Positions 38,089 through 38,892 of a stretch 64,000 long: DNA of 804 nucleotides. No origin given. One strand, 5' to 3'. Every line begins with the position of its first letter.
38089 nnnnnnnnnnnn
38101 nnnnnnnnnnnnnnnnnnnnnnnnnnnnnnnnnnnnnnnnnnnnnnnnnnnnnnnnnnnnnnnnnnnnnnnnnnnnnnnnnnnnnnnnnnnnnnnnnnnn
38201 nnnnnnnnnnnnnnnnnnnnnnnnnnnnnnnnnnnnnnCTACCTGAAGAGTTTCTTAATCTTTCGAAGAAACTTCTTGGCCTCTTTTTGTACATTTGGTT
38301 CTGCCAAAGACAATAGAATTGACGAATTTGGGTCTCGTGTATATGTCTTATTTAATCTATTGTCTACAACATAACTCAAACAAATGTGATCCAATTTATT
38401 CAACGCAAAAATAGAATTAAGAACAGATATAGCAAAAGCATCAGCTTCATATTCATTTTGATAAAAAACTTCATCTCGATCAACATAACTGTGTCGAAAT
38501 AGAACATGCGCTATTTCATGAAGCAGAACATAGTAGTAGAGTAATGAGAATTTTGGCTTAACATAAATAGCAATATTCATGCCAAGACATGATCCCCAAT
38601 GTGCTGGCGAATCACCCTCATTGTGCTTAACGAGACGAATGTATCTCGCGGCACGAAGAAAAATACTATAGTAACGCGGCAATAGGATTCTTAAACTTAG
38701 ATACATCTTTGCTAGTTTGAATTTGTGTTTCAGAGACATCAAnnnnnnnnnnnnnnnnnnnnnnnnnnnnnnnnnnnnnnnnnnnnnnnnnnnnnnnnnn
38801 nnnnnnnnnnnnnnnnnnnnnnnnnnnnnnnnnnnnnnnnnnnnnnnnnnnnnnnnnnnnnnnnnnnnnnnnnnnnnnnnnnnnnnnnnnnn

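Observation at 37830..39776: Host-manipulation island: SLOG-like, ImmA/IrrE peptidase, Cys-phosphatase and GNAT in 2 kb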

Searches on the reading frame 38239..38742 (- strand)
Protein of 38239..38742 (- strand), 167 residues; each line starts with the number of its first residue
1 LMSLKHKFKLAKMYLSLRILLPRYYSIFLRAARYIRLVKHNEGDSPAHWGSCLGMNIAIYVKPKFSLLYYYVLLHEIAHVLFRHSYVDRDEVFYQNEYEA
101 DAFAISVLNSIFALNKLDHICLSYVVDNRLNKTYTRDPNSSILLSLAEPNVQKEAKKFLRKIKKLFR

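Call 3: search_protein_families(library=pfam, proteins=[window:38239-38742:-], max_evalue=1)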
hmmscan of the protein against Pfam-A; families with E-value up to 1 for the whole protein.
window:38239-38742:- (167 aa): 4 families
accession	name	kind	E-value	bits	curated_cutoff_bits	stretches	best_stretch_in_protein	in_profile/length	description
PF10463.15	Peptidase_U49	-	0.058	13.5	23.9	1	71-106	96-132/202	Peptidase U49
PF18818.7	MPTase-PolyVal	-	0.089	13.3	27.5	1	69-112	44-88/126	Zincin-like metallopeptidase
PF01435.24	Peptidase_M48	-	0.24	11.6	20.3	0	72-87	68-83/186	Peptidase family M48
PF01863.23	YgjP-like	-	0.51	10.7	26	0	47-83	141-180/207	YgjP-like, metallopeptidase domain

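Call 4: search_protein_families(library=phrogs, proteins=[window:38239-38742:-], max_evalue=0.01)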
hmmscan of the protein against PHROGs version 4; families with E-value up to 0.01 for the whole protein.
window:38239-38742:- (167 aa): 2 families
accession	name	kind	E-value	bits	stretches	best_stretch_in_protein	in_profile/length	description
phrog_87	-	other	3.3e-05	24.8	1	44-119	61-138/227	metallo-protease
phrog_1914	-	unknown function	0.0076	16.9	0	71-118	96-151/222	-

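Call 10: search_solved_structures(query=window:38239-38742:-, max_evalue=1, show_alignments=2)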
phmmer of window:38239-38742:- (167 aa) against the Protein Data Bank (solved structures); distinct sequences matched with E-value up to 1: 4.
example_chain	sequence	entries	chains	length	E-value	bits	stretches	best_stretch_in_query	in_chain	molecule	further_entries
8edo_A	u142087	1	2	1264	0.1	15.7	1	53-122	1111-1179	Neurofibromin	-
7r03_A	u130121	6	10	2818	0.3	14.2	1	53-122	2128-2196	Isoform I of Neurofibromin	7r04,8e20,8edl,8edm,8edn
7moc_A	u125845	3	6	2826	0.3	14.2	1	53-122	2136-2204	Isoform I of Neurofibromin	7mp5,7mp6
7pgp_F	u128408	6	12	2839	0.3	14.2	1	53-122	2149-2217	Neurofibromin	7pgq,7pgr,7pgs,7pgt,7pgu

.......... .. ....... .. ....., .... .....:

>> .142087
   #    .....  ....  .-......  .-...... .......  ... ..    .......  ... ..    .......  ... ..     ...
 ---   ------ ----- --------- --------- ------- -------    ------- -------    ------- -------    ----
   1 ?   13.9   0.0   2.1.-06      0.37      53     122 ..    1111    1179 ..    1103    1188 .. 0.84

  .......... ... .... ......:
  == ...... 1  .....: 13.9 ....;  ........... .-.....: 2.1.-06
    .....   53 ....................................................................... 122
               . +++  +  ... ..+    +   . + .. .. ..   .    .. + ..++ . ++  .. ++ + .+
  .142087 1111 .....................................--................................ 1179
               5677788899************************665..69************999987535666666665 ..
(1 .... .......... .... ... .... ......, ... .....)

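Call 15: find_homologous_proteins(query=window:38239-38742:-, max_evalue=0.001)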
Query window:38239-38742:- (167 aa): 1 proteins with E <= 0.001 among 19 candidates.
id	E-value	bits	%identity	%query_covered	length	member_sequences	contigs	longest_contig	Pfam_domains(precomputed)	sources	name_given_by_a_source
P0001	1.4e-103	361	100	99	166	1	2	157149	PF10463.16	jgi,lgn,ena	-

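Call 17: find_encoding_contigs(protein=P0001, flank=10000, max_places=4)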
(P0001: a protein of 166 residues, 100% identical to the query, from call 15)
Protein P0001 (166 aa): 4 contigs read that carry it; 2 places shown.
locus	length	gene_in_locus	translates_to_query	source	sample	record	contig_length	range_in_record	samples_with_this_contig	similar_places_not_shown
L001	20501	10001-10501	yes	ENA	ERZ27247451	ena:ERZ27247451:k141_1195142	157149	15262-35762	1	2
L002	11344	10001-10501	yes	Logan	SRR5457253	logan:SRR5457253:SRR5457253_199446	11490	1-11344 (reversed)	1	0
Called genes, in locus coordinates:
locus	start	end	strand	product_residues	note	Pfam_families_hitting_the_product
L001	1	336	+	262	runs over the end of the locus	-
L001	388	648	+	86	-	-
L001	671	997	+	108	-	-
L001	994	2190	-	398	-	-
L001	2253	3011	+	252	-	PF00149:Metallophos (weak)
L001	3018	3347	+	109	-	-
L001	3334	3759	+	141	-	-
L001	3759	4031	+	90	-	-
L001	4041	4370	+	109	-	-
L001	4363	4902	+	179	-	-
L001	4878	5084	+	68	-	-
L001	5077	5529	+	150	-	-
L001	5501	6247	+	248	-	-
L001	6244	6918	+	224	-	-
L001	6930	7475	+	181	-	-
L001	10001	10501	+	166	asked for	PF10463:Peptidase_U49 (weak)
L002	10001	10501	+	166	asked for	PF10463:Peptidase_U49 (weak)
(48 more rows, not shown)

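Call 30: search_protein_representatives(protein=window:38239-38742:-)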
Query: 167 residues. Proteins with E-value up to 0.001 (for the whole library): 3; up to 1e-10: 1; up to 1e-30: 1. The best 3 are listed.
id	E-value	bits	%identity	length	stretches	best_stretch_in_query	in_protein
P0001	4.3e-104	361.4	100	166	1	2-167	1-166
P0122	1.5e-06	44.5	41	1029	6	38-61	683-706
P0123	6.8e-04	35.9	38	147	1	25-109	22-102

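Call 36: find_homologous_proteins(query=A3, max_evalue=0.01)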
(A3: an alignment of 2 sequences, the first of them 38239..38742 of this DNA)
Query A3 (2 sequences) (167 aa, profile of the alignment): 3 proteins with E <= 0.01 among 272 candidates.
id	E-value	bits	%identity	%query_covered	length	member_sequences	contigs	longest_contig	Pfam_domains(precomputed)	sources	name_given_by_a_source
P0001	5.6e-89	315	100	99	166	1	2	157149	PF10463.16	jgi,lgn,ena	-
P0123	8.5e-74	265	34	54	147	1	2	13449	-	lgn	-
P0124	7.8e-21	93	36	23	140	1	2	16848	-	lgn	-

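Call 40: find_encoding_contigs(protein=P0123, flank=7000, max_places=2)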
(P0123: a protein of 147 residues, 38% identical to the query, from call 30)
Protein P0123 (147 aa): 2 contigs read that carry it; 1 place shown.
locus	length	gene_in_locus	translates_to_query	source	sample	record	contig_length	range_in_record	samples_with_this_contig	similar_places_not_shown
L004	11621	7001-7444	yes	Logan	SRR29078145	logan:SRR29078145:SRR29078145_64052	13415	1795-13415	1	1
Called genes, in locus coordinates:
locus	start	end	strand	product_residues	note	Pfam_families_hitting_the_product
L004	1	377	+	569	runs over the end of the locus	-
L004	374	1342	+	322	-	-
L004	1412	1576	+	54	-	-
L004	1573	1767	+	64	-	-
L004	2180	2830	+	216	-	-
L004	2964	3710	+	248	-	-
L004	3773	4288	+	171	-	-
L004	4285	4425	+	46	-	-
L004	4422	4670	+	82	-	-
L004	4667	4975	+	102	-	-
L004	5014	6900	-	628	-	PF09250:Prim-Pol, PF13481:AAA_25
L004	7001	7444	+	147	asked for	-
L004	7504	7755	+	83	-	-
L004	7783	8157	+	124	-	-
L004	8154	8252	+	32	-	-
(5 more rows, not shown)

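Call 41: find_encoding_contigs(protein=P0124, flank=7000, max_places=2)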
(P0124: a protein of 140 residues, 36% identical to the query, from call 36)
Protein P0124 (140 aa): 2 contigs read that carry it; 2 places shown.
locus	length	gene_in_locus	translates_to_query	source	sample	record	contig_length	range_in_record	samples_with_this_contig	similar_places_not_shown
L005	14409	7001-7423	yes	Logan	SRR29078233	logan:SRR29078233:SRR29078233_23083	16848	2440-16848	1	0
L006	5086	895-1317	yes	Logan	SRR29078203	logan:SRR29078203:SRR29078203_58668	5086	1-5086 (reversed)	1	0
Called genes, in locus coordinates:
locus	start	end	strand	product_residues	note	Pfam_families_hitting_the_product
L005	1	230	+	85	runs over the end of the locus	-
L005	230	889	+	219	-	-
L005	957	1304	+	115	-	-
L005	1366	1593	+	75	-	-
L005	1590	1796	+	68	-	-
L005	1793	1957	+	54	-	-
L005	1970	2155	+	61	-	-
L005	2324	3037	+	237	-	-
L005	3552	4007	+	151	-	-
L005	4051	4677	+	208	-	-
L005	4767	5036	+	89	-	-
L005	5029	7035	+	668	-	PF16793:RepB_primase (weak), PF08707:PriCT_2, PF13481:AAA_25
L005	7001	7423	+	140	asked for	-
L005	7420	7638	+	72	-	-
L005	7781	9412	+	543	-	PF04851:ResIII (weak), PF00176:SNF2-rel_dom, PF00271:Helicase_C (weak)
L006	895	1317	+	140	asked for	-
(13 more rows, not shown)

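Call 46: search_protein_families(library=padloc, proteins=[window:38239-38742:-], max_evalue=0.1)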
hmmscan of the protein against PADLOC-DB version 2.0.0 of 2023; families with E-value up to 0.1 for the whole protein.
window:38239-38742:- (167 aa): 2 families
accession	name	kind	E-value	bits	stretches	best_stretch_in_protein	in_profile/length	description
PDLC03011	peptidase_U41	-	8.8e-06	23.4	1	71-113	161-200/378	-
PDLC02355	Lit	-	5.2e-05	20.6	1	71-106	151-185/290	Lit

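Call 47: search_protein_families(library=ncbifam, proteins=[window:38239-38742:-], max_evalue=0.1)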
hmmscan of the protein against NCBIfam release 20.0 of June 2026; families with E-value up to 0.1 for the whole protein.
window:38239-38742:- (167 aa): 2 families
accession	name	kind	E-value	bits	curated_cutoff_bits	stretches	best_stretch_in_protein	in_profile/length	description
NF007238.0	PRK09672.1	equivalog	6.7e-07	28.8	274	1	71-108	167-204/309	phage exclusion protein Lit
TIGR04338.1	HEXXH_Rv0185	hypoth_equivalog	0.092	12.6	90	0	21-92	59-131/161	TIGR04338 family metallohydrolase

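Call 48: predict_structure(alignment_id=A4)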
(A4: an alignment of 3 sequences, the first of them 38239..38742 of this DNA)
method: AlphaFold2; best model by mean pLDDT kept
length: 167 residues; sequences in the alignment: 3
mean_pLDDT: 47.1   pTM: 0.42
mean pLDDT of the five models: 47.1, 45.8, 45.9, 44.8, 44.0
residues with pLDDT >= 90: 0; 70-90: 3; 50-70: 56; < 50: 108
segments of 3 or more residues with pLDDT < 50: 1-4, 6-8, 10-39, 44-64, 85-88, 116-121, 127-148, 150-152, 161-167
pLDDT, mean of each block of 10 residues (from residue 1): 45 41 30 41 41 33 50 66 52 60 65 54 48 38 42 51 42
secondary structure, 60 per line:
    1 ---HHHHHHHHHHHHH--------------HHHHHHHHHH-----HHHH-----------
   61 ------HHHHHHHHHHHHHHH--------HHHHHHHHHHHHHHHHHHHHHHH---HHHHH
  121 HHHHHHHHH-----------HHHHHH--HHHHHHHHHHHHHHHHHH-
elements in order: H4-16 H31-40 H46-49 H67-81 H90-112 H116-129 H141-146 H149-166

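Call 49: search_solved_structures(query=A4, max_evalue=10, show_alignments=4)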
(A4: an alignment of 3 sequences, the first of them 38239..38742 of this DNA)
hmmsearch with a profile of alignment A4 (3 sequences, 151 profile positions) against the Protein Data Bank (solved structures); distinct sequences matched with E-value up to 10: 5.
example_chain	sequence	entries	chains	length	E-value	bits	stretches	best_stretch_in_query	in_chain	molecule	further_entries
7q3y_A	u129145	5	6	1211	0.21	14.8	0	42-84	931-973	Angiotensin-converting enzyme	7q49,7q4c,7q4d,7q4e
9clx_A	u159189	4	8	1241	0.22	14.7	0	42-84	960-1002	Angiotensin-converting enzyme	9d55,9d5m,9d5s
1qwx_A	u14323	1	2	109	0.26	14.5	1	41-99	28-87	cysteine protease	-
1y4h_C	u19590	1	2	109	0.65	13.2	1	44-99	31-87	cysteine protease inhibitor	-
1nyc_A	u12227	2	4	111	0.68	13.1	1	44-99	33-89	cysteine protease inhibitor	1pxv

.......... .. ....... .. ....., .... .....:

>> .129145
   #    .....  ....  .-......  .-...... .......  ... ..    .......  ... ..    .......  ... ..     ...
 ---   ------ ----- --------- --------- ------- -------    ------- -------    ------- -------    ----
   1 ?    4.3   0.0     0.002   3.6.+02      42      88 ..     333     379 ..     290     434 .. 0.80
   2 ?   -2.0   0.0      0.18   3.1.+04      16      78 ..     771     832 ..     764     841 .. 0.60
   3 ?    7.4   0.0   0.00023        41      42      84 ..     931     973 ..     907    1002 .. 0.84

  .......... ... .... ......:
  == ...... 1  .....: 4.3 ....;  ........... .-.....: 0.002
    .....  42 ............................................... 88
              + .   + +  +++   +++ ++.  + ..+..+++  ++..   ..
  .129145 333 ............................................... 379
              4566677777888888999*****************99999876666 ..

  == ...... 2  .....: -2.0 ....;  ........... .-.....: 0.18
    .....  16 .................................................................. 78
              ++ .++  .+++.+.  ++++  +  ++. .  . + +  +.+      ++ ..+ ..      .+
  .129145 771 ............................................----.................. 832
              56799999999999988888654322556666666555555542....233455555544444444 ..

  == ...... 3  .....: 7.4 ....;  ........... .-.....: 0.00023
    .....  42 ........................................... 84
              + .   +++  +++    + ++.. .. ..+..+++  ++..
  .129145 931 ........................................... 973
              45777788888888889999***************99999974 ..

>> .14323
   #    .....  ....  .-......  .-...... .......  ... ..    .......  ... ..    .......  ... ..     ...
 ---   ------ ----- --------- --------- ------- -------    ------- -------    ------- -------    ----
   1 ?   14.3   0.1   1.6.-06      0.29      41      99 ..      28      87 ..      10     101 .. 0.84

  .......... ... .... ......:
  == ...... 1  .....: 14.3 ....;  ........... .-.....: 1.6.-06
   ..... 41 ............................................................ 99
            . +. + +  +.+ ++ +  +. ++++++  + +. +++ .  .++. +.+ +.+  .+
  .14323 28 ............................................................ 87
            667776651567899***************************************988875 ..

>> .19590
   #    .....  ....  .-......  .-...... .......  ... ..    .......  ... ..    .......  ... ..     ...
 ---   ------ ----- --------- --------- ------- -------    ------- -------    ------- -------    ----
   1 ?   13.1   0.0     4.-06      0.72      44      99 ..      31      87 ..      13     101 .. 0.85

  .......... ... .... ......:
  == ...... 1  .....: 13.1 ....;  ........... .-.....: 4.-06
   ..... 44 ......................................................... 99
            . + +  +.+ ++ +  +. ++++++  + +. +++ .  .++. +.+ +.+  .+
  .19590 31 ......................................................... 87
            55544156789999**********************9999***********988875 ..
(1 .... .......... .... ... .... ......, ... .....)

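Call 77: search_dna_similar(query=window:38239-38742:-, collection=phages, mode=protein, max_rows=30, max_evalue=10)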
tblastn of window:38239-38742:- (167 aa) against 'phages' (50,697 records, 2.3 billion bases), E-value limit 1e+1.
Records with a match: 5; places in all: 5; records where one place covers at least 80% of the query: 0.
Best place of each record, by identity: <60% 5.
By first word of the organism name: Erwinia 2; Exiguobacterium 1; Enterobacter 1; Bacteriophage 1.
By host as written in the record: Erwinia pyrifoliae 2; Exiguobacterium aurantiacum DSM 29719 1; Enterobacter sp. 1; - 1.
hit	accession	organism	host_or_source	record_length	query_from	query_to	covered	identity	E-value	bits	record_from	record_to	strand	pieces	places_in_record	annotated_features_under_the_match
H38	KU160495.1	Exiguobacterium phage vB_EauS-123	Exiguobacterium aurantiacum DSM 29719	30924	2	117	69%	25.2%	2e-1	37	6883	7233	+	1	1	hypothetical protein | putative dUTPase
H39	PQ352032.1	Enterobacter phage phiT5282EW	Enterobacter sp.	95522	27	106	48%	29.1%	7e+0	33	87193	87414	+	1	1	hypothetical protein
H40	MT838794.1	Bacteriophage sp.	human fecal samples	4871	19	80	37%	37.3%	5e+0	33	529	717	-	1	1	record has no annotation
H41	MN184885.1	Erwinia phage pEp_SNUABM_09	Erwinia pyrifoliae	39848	7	72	40%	31.3%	2e+0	35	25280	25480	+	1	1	putative exonuclease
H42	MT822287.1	Erwinia phage pEp_SNUABM_11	Erwinia pyrifoliae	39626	7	72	40%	31.3%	2e+0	35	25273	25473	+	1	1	putative exonuclease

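Call 82: search_protein_families(library=pfam, proteins=[P0123, P0124], max_evalue=1)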
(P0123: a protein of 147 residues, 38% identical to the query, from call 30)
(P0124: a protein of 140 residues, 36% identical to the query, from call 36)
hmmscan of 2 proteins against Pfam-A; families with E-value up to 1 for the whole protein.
P0123 (147 aa): 2 families
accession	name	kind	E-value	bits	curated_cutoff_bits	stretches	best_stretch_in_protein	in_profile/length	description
PF06114.19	Peptidase_M78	-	0.0022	18.2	22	1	65-101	43-86/123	IrrE N-terminal-like domain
PF04298.18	Zn_peptidase_2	-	0.2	11.6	27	1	61-82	84-105/218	Putative neutral zinc metallopeptidase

P0124 (140 aa): 0 families
